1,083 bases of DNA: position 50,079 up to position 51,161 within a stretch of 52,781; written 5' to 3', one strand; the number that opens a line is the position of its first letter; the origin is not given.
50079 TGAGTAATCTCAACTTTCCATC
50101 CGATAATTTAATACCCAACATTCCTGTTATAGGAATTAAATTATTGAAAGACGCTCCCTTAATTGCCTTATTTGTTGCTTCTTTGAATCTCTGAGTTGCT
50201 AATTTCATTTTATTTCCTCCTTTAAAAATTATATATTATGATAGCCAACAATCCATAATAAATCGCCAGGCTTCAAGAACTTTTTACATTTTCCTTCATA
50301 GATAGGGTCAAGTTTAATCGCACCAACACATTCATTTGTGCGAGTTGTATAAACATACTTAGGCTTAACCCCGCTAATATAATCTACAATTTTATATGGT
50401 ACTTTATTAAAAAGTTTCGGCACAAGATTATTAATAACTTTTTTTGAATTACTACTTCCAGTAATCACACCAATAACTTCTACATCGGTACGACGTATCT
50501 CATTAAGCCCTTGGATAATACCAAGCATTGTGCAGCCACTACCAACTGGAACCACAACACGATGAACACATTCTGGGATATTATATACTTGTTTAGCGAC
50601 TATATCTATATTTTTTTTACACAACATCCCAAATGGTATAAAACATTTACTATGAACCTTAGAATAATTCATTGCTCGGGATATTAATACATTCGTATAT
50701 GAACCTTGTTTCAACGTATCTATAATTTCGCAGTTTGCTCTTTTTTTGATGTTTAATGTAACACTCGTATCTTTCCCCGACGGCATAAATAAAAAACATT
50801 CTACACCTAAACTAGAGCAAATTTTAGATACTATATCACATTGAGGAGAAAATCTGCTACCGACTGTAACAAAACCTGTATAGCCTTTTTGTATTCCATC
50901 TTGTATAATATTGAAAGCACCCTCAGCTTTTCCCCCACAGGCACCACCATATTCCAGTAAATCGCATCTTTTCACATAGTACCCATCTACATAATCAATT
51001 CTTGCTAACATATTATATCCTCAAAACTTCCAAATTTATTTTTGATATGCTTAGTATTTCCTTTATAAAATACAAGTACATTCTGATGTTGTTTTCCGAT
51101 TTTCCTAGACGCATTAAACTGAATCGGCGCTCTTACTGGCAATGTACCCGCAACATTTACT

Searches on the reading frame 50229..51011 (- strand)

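Call 44: search_protein_families(library=pfam, proteins=[window:50229-51011:-], max_evalue=0.001)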
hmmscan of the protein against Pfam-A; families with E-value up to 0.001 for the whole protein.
window:50229-51011:- (260 aa): 1 family
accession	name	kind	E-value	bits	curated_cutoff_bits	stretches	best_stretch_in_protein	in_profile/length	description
PF00291.31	PALP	-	1.4e-10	41.4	35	1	11-185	24-193/295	Pyridoxal-phosphate dependent enzyme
